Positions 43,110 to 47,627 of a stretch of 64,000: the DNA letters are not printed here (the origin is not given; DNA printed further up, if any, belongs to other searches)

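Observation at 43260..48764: Pls-type synthetase plus orphan ectB: candidate poly-diaminobutyrate pathway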

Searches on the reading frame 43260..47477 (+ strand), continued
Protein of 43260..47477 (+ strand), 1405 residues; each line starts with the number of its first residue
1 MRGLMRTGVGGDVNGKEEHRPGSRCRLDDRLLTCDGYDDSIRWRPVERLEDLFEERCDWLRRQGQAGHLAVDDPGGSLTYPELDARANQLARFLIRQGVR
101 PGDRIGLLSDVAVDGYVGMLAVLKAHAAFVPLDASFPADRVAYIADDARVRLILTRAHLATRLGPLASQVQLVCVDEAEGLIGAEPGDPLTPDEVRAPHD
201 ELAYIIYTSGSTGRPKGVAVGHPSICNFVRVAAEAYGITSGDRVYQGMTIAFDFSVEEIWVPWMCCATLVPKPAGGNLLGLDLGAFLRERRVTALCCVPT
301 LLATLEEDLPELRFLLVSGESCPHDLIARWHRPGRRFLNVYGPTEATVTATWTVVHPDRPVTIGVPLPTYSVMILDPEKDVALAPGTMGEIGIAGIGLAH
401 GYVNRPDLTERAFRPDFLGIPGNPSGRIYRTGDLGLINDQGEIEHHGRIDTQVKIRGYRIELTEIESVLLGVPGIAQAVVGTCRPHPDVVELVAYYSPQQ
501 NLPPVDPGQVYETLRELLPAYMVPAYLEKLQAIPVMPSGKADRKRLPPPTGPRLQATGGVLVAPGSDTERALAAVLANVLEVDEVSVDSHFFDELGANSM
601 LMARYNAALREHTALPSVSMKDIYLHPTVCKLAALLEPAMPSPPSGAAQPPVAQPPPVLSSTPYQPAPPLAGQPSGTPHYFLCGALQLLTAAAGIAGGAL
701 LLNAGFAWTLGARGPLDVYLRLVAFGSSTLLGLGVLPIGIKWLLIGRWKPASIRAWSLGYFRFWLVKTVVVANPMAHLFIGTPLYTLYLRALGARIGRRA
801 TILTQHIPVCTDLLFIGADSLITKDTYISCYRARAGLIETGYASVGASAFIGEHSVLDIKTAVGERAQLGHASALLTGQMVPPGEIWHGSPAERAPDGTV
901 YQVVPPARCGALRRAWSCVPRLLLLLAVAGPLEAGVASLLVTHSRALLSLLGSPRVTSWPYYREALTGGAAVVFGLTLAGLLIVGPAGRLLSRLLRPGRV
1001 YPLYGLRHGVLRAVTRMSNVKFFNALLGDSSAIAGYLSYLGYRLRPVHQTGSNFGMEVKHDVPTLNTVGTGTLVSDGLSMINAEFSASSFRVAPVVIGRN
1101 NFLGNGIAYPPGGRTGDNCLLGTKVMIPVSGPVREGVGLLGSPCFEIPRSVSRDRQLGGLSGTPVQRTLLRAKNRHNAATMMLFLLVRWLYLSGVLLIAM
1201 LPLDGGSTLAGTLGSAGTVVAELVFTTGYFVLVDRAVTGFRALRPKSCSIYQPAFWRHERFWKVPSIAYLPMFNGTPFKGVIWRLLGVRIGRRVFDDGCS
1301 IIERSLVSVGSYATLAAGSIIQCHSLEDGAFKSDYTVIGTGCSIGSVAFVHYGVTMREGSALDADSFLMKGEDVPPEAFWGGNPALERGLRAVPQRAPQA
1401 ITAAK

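Call 23: find_related_loci(query=window:43260-47477:+, collection=genome_contigs, flank=8000)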
Query window:43260-47477:+ (1405 aa) in genome_contigs; peptide patterns used: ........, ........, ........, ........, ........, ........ (x = any residue, [..] = any of these).
447 stretches matched a pattern; 391 encode a relative of the query (tblastn E <= 1e-3); the best 80 are kept; 80 distinct loci.
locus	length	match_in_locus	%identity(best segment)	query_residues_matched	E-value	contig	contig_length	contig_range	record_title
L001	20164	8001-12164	83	1-1393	0e+0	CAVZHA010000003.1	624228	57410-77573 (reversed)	MAG: uncultured Actinomycetota bacterium isolate MFD05513.bin.2.204 genome assembly, contig: contig_13402, whole genome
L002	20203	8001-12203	81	3-1403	0e+0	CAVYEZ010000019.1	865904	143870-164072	MAG: uncultured Actinomycetota bacterium isolate MFD09603.bin.2.164 genome assembly, contig: contig_954, whole genome sh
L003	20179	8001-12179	69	1-1395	0e+0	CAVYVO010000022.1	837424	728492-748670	MAG: uncultured Actinomycetota bacterium isolate MFD03323.bin.2.84 genome assembly, contig: contig_17233, whole genome s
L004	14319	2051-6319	65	20-1389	0e+0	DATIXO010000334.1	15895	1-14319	MAG TPA_asm: Streptosporangiaceae bacterium isolate SMAG_U15251 k141_4214772, whole genome shotgun sequence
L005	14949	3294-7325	64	36-1394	0e+0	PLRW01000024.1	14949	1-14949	MAG: Actinomycetota bacterium isolate bog_764 73.20120700_S1D.88_contig_49373, whole genome shotgun sequence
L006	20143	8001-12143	65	20-1405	0e+0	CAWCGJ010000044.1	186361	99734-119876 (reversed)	MAG: uncultured Actinomycetota bacterium isolate MFD01248.bin.2.7 genome assembly, contig: contig_9960, whole genome sho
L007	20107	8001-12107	64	18-1383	0e+0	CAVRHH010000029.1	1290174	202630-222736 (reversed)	MAG: uncultured Actinomycetes bacterium isolate MFD05580.bin.1.134 genome assembly, contig: contig_6061, whole genome sh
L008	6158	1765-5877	62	21-1385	0e+0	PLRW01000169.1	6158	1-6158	MAG: Actinomycetota bacterium isolate bog_764 73.20120700_S1D.88_contig_97253, whole genome shotgun sequence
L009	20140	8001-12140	64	17-1387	0e+0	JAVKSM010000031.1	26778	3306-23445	MAG: Pseudonocardiaceae bacterium isolate PQ2_20S_bin_6 c_000000000114, whole genome shotgun sequence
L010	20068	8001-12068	61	21-1398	0e+0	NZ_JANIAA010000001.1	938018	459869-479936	Streptomyces rugosispiralis strain RCU-064 1, whole genome shotgun sequence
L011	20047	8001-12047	61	21-1385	0e+0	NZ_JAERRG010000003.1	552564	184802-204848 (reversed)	Streptomyces endocoffeicus strain CA3R110 3, whole genome shotgun sequence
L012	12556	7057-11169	60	21-1401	0e+0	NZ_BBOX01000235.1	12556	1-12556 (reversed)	Streptomyces hygroscopicus subsp. hygroscopicus strain NBRC 13472, whole genome shotgun sequence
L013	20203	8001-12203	81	3-1403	0e+0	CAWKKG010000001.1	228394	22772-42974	MAG: uncultured Actinomycetota bacterium isolate MFD00731.bin.2.63 genome assembly, contig: contig_11452, whole genome s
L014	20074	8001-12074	56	16-1393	0e+0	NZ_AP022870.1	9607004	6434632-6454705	Phytohabitans flavus strain NBRC 107702 chromosome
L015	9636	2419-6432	58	29-1387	0e+0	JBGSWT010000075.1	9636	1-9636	MAG: Pseudonocardiaceae bacterium isolate JTS-RE47 k141_554841, whole genome shotgun sequence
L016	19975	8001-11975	57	28-1384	0e+0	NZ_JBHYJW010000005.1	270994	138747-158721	Amycolatopsis sp. NPDC058986 NPDC058986_T48_A9.ctg-0005, whole genome shotgun sequence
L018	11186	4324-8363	66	20-1385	0e+0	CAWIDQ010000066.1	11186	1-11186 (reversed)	MAG: uncultured Actinomycetota bacterium isolate MFD09567.bin.2.88 genome assembly, contig: contig_49032, whole genome s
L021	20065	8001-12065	66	20-1385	0e+0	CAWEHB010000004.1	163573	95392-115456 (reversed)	MAG: uncultured Actinomycetota bacterium isolate MFD03044.bin.2.59 genome assembly, contig: contig_28524, whole genome s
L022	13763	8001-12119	57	31-1405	0e+0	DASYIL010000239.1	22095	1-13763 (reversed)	MAG TPA_asm: Pseudonocardiaceae bacterium isolate SMAG_U4266 k141_471612, whole genome shotgun sequence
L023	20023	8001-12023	56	27-1401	0e+0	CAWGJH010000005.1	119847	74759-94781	MAG: uncultured Actinomycetota bacterium isolate MFD09603.bin.2.80 genome assembly, contig: contig_24259, whole genome s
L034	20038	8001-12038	53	19-1393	0e+0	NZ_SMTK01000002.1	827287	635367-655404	Arthrobacter crusticola strain SLN-3 ZB100001, whole genome shotgun sequence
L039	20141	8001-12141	62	15-1385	0e+0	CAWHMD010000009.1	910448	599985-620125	MAG: uncultured Actinomycetes bacterium isolate MFD09603.bin.1.32 genome assembly, contig: contig_2844, whole genome sho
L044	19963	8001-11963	55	38-1385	0e+0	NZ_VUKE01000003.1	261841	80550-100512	Georgenia ruanii strain JCM 15130 Scaffold3_1, whole genome shotgun sequence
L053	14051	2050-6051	54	37-1385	0e+0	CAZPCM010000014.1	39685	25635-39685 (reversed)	MAG TPA_asm: uncultured Propionibacteriaceae bacterium isolate SRP342105_co1_29 genome assembly, contig: NODE_1259_lengt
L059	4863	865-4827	52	37-1385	0e+0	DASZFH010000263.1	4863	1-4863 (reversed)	MAG TPA_asm: Candidatus Dormiibacterota bacterium isolate SMAG_U6517 k141_3434549, whole genome shotgun sequence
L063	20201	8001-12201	83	1-1405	0e+0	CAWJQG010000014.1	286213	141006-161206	MAG: uncultured Actinomycetota bacterium isolate MFD04463.bin.2.51 genome assembly, contig: contig_5882, whole genome sh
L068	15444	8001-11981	54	31-1385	0e+0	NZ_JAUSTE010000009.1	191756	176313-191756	Sinomonas atrocyanea strain DS1015 Ga0466919_09, whole genome shotgun sequence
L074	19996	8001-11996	55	27-1385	0e+0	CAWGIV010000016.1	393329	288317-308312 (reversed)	MAG: uncultured Actinomycetota bacterium isolate MFD09603.bin.2.264 genome assembly, contig: contig_45959, whole genome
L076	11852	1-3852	55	71-1385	0e+0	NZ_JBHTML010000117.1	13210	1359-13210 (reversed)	Arthrobacter sp. GCM10027362 strain 680819 GCM70027362_131, whole genome shotgun sequence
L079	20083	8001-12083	61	21-1385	0e+0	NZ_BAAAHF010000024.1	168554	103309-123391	Streptomyces malaysiensis strain JCM 10672 sequence024, whole genome shotgun sequence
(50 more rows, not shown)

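Call 40: search_solved_structures(query=window:43260-47477:+, max_evalue=1e-20)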
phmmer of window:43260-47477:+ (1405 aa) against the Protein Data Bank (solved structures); distinct sequences matched with E-value up to 1e-20: 93 (the best 60 are shown).
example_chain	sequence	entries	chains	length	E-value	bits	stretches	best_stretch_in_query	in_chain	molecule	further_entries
6mfz_A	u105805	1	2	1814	7.7e-161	540.4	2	78-635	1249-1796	Linear gramicidin synthase subunit A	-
9be3_A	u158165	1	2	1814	9e-161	540.2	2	78-635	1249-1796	Linear gramicidin synthase subunit A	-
9meh_A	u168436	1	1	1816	9.1e-161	540.2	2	78-635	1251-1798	Linear gramicidin synthase subunit A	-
9be4_A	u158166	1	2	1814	2.5e-160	538.7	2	78-635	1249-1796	Linear gramicidin synthase subunit A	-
6mfy_A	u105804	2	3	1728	2.3e-154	518.9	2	53-637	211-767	Linear gramicidin synthase subunit A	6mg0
8xjz_C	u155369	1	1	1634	6.4e-106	358.4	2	63-546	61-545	Peptide synthetase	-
5u89_A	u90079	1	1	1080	3.2e-92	313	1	39-644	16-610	Amino acid adenylation domain protein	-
9bfd_A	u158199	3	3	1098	4.7e-91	309.2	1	69-638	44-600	Tyrocidine synthase 1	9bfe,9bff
8jbr_A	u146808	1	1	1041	6.9e-85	288.7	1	49-635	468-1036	McyA protein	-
9bfd_B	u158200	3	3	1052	5.3e-83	282.5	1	70-637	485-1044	Tyrocidine synthase 2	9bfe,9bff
4d4g_A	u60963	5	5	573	1.1e-82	281.4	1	69-587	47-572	APNAA1 | APNA A1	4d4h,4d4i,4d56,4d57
1amu_A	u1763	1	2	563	2.1e-82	280.5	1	66-550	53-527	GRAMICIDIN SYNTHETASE 1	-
5es5_A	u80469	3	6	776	1.5e-77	264.4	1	53-637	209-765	Linear gramicidin synthetase subunit A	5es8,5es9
6mfx_A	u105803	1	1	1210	3.3e-77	263.2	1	53-637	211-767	Linear gramicidin synthase subunit A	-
6mfw_A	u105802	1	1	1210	5.5e-77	262.5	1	53-637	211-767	Linear gramicidin synthase subunit A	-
7wew_A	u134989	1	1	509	4.4e-72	246.3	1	69-549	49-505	Epsilon-poly-L-lysine synthase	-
8g95_A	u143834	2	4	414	5e-68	232.8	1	73-450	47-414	Dimodular nonribosomal peptide synthase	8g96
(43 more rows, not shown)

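Call 55: find_encoding_contigs(protein=P0001, flank=6000, max_places=3)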
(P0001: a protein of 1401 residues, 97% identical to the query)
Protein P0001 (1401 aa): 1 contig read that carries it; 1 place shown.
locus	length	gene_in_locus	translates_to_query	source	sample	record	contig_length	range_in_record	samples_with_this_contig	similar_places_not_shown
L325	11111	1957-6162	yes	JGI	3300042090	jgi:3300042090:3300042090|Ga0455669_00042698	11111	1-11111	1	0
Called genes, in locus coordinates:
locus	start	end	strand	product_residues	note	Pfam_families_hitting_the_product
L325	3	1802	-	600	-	?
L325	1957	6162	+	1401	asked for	PF00501:AMP-binding, PF00550:PP-binding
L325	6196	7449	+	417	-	PF00202:Aminotran_3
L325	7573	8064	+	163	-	PF04542:Sigma70_r2, PF08281:Sigma70_r4_2, PF04545:Sigma70_r4 (weak)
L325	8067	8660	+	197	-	PF02870:Methyltransf_1N, PF01035:DNA_binding_1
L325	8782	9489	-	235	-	PF00440:TetR_N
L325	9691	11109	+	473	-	?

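Call 61: search_protein_families(library=ncbifam, proteins=[L016:12131-13330:+, L034:2942-4117:+], max_evalue=1e-30)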
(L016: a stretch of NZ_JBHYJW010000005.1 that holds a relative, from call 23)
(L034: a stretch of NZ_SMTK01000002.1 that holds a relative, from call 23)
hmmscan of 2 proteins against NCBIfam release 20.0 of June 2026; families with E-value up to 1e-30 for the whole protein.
L016:12131-13330:+ (400 aa): 62 families (the best 25 are shown)
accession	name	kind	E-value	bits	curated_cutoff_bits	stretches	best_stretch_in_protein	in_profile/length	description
NF005393.0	PRK06938.1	subfamily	4.6e-147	490.1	671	1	1-400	39-447/469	diaminobutyrate--2-oxoglutarate transaminase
NF005386.0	PRK06931.1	equivalog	1.4e-128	429.4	753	1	1-400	30-437/461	diaminobutyrate--2-oxoglutarate transaminase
TIGR00709.1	dat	subfamily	1.5e-127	425.9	401.6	1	1-399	11-417/442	diaminobutyrate--2-oxoglutarate transaminase family protein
NF006733.0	PRK09264.1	subfamily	1.8e-112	375.9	438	1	1-400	11-399/425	diaminobutyrate--2-oxoglutarate transaminase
TIGR02407.1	ectoine_ectB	equivalog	2.2e-106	356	552.2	1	1-399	7-394/412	diaminobutyrate--2-oxoglutarate transaminase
NF004426.0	PRK05769.1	equivalog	1e-96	324.5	552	1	4-400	29-422/441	acetyl ornithine aminotransferase family protein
NF005993.0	PRK08117.1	subfamily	2.7e-91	306.3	574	1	13-400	27-412/433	aspartate aminotransferase family protein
TIGR00707.1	argD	subfamily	3.2e-78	263.2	410.05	1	11-400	9-365/381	acetylornithine/succinylornithine family transaminase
NF002874.0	PRK03244.1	equivalog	5.3e-78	262.6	457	1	12-400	26-377/399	acetylornithine transaminase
NF006228.0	PRK08360.1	equivalog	9.2e-77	258.5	608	1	11-399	23-408/443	aspartate aminotransferase family protein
TIGR00700.1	GABAtrnsam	equivalog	2e-71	240.8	506.65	1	12-399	16-402/420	4-aminobutyrate--2-oxoglutarate transaminase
NF002797.0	PRK02936.1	equivalog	3.3e-71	240.1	496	1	197-400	169-362/385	acetylornithine transaminase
NF004714.0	PRK06058.1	subfamily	7.6e-69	232.5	639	1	6-399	37-428/447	4-aminobutyrate--2-oxoglutarate transaminase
NF005692.0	PRK07495.1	equivalog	1.6e-68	231.3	724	1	19-399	30-403/425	4-aminobutyrate--2-oxoglutarate transaminase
NF045634.1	LeuMetRace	equivalog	5.3e-67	226.4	800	1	11-399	23-408/432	leucine/methionine racemase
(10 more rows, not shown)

L034:2942-4117:+ (392 aa): 45 families (the best 25 are shown)
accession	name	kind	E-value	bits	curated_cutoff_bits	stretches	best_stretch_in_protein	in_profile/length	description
NF006733.0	PRK09264.1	subfamily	6.1e-186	618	438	1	2-392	6-398/425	diaminobutyrate--2-oxoglutarate transaminase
TIGR02407.1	ectoine_ectB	equivalog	9.1e-184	610.8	552.2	1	1-392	1-394/412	diaminobutyrate--2-oxoglutarate transaminase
TIGR00709.1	dat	subfamily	3.1e-130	434.7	401.6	1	2-392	6-417/442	diaminobutyrate--2-oxoglutarate transaminase family protein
NF005393.0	PRK06938.1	subfamily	1.1e-90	304.2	671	1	6-392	38-446/469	diaminobutyrate--2-oxoglutarate transaminase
NF005386.0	PRK06931.1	equivalog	1.8e-90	303.8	753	1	5-392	28-436/461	diaminobutyrate--2-oxoglutarate transaminase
TIGR00707.1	argD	subfamily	2e-64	217.8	410.05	1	12-392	5-364/381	acetylornithine/succinylornithine family transaminase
NF004426.0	PRK05769.1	equivalog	5.9e-64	216.5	552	1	10-391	29-420/441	acetyl ornithine aminotransferase family protein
NF005993.0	PRK08117.1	subfamily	1.9e-61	208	574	1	19-392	27-411/433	aspartate aminotransferase family protein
NF053554.1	prodigi_MAP_PigE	equivalog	8.8e-61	206.3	850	1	16-356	399-729/837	prodigiosin MAP biosynthesis aminotransferase PigE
NF002874.0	PRK03244.1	equivalog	2.1e-57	194.7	457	1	18-391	26-375/399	acetylornithine transaminase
NF002797.0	PRK02936.1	equivalog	3.1e-56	190.8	496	1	16-392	10-361/385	acetylornithine transaminase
NF002325.0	PRK01278.1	subfamily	3.1e-53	180.9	372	1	16-392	12-370/395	acetylornithine transaminase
NF008570.0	PRK11522.1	equivalog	3.1e-50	171.1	612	1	23-392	74-438/464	putrescine aminotransferase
NF003273.0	PRK04260.1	equivalog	4.9e-50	170.2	616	1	19-392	13-359/376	acetylornithine transaminase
NF005692.0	PRK07495.1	equivalog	1.4e-48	165.6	724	1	21-392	26-403/425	4-aminobutyrate--2-oxoglutarate transaminase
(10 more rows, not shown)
